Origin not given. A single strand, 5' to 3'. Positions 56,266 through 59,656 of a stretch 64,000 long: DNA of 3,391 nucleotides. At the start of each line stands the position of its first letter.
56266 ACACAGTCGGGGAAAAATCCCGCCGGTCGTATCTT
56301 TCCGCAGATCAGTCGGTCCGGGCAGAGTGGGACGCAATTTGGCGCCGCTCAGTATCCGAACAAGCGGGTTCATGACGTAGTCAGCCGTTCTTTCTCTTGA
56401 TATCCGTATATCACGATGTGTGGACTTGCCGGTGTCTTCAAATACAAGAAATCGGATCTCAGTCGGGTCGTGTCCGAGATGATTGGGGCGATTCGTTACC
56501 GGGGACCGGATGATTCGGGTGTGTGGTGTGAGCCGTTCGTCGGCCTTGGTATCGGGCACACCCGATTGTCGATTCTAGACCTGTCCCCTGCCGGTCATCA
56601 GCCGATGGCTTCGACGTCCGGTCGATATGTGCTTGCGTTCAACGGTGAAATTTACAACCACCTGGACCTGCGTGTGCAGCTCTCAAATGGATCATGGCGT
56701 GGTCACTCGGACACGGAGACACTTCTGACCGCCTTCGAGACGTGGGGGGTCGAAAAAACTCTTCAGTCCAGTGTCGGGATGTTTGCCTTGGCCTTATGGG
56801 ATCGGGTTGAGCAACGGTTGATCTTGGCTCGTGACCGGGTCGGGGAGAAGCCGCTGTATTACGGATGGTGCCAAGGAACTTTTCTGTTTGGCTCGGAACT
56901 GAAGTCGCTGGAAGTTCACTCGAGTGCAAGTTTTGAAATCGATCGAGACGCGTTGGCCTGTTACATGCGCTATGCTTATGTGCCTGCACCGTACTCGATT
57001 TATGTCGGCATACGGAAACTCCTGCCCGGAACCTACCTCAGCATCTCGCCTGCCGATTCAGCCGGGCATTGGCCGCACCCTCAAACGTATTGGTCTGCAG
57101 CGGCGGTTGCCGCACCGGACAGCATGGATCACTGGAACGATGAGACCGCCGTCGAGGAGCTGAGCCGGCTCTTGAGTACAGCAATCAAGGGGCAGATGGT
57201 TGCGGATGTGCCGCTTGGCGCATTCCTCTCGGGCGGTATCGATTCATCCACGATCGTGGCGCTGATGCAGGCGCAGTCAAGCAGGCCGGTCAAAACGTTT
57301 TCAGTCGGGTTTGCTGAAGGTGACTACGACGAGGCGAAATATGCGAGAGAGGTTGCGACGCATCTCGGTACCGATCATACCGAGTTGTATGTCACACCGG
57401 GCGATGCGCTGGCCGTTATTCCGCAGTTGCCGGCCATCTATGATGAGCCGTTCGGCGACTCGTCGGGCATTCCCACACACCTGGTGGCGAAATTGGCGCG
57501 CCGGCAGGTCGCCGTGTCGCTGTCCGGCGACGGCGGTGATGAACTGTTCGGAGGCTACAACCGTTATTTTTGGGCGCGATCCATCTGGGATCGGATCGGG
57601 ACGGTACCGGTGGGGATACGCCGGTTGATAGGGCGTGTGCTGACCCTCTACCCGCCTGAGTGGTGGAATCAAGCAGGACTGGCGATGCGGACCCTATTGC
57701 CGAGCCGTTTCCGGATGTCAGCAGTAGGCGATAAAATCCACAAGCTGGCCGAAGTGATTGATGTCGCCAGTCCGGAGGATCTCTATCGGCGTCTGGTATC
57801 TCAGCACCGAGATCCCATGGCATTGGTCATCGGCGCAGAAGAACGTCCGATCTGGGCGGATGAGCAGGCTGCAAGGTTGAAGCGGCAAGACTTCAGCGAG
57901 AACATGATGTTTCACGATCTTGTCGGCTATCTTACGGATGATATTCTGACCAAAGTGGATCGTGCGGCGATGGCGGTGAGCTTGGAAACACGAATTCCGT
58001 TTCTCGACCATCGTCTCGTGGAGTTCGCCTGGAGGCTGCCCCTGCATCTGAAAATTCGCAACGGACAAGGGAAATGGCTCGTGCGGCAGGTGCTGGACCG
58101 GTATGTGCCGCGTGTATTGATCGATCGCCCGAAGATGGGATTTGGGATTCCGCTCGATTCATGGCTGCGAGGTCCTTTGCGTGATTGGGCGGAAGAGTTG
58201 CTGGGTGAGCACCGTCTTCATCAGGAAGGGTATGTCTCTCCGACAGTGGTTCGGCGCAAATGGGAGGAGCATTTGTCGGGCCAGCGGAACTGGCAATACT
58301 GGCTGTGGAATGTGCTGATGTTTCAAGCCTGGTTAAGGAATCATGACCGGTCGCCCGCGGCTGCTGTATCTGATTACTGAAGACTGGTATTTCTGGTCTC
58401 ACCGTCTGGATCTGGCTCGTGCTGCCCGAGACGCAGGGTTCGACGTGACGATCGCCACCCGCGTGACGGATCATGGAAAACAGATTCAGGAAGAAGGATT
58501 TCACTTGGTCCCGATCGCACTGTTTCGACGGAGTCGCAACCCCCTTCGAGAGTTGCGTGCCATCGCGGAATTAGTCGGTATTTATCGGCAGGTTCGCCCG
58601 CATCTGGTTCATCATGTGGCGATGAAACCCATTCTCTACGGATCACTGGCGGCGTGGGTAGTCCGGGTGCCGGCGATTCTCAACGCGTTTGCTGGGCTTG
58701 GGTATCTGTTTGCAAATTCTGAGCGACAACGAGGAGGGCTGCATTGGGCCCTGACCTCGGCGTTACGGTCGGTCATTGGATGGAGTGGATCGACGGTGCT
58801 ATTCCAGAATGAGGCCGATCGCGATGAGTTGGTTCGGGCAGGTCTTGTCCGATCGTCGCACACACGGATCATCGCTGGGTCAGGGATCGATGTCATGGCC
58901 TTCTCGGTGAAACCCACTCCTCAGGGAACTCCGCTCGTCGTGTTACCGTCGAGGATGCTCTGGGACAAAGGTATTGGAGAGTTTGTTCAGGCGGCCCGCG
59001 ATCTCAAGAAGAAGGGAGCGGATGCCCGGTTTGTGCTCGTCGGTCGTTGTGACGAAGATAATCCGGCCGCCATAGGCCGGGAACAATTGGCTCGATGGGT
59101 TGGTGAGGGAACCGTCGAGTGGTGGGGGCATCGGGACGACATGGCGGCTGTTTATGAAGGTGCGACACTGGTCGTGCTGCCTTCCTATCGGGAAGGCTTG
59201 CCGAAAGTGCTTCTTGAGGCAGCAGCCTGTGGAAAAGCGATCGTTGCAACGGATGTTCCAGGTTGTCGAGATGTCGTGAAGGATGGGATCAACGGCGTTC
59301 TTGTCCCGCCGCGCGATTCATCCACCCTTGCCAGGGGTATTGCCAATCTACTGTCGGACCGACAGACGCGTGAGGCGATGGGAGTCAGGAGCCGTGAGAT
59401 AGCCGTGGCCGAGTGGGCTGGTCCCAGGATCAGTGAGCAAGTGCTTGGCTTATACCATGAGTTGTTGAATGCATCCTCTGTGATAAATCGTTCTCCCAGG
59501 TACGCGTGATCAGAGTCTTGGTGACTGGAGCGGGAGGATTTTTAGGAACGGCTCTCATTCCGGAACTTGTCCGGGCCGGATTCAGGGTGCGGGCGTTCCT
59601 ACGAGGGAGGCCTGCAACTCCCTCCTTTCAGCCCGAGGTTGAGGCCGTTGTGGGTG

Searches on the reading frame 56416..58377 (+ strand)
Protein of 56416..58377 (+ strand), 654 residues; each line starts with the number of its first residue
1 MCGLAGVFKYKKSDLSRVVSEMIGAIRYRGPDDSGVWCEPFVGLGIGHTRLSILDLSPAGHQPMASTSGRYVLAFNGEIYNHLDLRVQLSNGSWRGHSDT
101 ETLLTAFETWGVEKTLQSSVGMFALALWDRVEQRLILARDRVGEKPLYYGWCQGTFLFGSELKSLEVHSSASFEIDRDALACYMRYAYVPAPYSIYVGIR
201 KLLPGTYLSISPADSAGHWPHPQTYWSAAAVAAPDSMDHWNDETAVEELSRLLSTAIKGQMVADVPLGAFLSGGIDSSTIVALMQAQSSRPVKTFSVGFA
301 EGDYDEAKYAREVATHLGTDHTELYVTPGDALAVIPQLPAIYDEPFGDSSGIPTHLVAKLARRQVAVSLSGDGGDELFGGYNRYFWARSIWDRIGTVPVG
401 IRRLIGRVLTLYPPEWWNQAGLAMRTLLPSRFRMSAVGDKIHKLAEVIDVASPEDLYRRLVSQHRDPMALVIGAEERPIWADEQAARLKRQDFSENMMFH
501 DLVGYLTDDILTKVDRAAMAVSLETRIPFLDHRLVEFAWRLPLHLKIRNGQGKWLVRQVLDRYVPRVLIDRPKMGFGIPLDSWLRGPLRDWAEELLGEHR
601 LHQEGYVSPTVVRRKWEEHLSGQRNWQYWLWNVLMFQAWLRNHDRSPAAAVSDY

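Call 82: search_protein_families(library=pfam, proteins=[window:56416-58377:+], max_evalue=0.001)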
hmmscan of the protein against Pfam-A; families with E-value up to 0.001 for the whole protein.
window:56416-58377:+ (654 aa): 4 families
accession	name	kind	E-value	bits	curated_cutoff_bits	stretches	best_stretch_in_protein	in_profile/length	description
PF00733.27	Asn_synthase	-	4.9e-121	405.1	21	1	249-641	2-354/354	Asparagine synthase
PF13522.11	GATase_6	-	9.9e-41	139.2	27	1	31-161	1-130/130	Glutamine amidotransferase domain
PF13537.11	GATase_7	-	3.1e-40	137.4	25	1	48-165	1-121/123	Glutamine amidotransferase domain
PF06508.19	QueC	-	0.00053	20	22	1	270-326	5-60/210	Queuosine biosynthesis protein QueC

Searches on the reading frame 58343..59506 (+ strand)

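Call 82: search_protein_families(library=pfam, proteins=[window:58343-59506:+], max_evalue=0.001)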
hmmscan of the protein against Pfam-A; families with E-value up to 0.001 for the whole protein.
window:58343-59506:+ (388 aa): 7 families
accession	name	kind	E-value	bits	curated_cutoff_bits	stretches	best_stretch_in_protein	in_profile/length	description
PF13692.12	Glyco_trans_1_4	-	7.5e-33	114.2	27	1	197-339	2-142/142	Glycosyl transferases group 1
PF00534.26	Glycos_transf_1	-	1.9e-32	112.6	26.4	1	191-351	10-170/172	Glycosyl transferases group 1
PF13477.12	Glyco_trans_4_2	-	3.3e-15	56.9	23.4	1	6-125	1-114/139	Glycosyl transferase 4-like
PF13579.12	Glyco_trans_4_4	-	4.8e-10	40.4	29.7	1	22-177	8-155/158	Glycosyl transferase 4-like domain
PF13439.12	Glyco_transf_4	-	9.9e-09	35.9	28.5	1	22-177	9-162/170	Glycosyltransferase Family 4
PF20706.3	GT4-conflict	-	2.2e-08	34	26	1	174-342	175-360/385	Family 4 Glycosyltransferase in conflict systems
PF13524.12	Glyco_trans_1_2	-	2.3e-07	31.3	25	1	214-358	5-133/144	Glycosyl transferase-like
